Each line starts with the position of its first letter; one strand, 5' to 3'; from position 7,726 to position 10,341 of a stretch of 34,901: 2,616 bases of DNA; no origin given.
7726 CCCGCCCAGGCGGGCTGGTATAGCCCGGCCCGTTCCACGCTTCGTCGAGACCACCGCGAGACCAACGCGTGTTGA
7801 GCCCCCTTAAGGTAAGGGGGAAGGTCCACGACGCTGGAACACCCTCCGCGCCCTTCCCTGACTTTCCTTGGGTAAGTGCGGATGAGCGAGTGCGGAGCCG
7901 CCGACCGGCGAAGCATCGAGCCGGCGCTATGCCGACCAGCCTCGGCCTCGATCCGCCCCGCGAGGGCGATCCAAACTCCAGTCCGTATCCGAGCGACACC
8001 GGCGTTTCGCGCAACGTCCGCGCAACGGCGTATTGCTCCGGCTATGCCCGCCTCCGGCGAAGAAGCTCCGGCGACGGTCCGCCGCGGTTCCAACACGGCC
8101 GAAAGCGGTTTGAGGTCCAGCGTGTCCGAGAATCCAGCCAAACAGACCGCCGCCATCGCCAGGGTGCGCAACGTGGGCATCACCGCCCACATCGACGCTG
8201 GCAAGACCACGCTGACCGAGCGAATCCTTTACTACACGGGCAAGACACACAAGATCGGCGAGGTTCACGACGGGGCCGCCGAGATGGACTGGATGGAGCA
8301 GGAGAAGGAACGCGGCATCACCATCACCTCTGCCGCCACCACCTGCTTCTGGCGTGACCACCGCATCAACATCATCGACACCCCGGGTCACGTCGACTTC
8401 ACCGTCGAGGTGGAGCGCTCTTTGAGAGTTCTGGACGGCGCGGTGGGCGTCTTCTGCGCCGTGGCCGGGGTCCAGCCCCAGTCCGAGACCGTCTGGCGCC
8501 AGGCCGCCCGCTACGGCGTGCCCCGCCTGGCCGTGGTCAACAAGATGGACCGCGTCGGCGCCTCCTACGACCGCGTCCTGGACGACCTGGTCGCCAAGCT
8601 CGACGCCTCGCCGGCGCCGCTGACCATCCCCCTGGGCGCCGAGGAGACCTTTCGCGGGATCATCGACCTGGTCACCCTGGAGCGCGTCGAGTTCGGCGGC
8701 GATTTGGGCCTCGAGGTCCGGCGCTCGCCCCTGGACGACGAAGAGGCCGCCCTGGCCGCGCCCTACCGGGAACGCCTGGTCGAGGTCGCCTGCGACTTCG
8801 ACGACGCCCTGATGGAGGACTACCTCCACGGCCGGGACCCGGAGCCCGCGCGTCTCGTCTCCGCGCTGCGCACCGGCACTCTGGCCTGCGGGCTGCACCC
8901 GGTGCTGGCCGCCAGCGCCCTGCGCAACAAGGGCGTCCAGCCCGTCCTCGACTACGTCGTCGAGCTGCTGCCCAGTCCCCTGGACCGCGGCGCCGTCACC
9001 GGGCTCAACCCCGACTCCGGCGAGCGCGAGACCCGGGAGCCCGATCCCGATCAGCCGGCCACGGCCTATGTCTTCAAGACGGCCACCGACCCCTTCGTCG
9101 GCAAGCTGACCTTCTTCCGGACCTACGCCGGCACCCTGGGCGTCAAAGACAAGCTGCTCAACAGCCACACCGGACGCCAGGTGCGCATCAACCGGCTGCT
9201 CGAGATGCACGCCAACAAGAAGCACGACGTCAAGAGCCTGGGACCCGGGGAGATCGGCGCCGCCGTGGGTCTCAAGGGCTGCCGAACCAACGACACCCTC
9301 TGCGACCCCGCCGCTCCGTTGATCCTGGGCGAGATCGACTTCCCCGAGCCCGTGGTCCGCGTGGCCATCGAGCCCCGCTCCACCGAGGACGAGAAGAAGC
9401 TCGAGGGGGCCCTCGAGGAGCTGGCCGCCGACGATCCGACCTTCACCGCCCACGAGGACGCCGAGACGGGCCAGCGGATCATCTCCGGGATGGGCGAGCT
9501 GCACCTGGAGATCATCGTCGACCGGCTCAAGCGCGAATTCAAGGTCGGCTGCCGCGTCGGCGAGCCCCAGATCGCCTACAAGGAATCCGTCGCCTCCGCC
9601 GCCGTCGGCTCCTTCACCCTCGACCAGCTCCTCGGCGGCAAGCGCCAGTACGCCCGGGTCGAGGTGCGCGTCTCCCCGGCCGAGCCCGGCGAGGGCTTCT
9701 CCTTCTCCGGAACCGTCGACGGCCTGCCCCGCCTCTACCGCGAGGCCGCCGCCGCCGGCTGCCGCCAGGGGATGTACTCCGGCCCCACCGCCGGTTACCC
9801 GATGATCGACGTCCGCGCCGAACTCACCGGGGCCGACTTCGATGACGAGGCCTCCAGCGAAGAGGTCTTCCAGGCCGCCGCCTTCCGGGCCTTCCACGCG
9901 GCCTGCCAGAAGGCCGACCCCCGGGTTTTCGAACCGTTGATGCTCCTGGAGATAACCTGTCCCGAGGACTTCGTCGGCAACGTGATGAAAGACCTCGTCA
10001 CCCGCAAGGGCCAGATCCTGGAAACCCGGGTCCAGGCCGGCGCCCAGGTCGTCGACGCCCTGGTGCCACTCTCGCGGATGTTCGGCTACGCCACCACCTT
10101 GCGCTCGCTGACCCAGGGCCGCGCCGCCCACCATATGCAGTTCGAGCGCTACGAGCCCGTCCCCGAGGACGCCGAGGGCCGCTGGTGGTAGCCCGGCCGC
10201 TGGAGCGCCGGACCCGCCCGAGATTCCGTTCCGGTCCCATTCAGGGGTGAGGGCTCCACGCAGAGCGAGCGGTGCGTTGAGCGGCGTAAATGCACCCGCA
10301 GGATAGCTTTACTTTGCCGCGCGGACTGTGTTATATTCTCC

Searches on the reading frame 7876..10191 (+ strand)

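Call 7: search_protein_families(library=pfam, proteins=[window:7876-10191:+])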
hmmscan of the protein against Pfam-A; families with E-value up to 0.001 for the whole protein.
window:7876-10191:+ (771 aa): 7 families
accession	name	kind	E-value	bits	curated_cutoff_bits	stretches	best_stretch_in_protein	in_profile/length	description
PF00009.33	GTP_EFTU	-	1.2e-63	214.5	26.5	1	96-367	2-188/188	Elongation factor Tu GTP binding domain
PF14492.12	EFG_III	-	8.5e-30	103.1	27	1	489-562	1-74/75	Elongation Factor G, domain III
PF00679.30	EFG_C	-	9.9e-26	90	27.9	1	684-766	2-85/89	Elongation factor G C-terminus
PF03764.24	EFG_IV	-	4.9e-20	72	24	1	564-680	1-120/121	Elongation factor G, domain IV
PF22042.2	EF-G_D2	-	9.8e-14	51.7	27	1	394-477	1-83/84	Elongation factor G domain 2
PF03144.31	GTP_EFTU_D2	-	2.3e-07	31.6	30.3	1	409-476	1-73/73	Elongation factor Tu domain 2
PF16658.11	RF3_C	-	5.8e-06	26.6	40.1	1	497-574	14-91/132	Class II release factor RF3, C-terminal domain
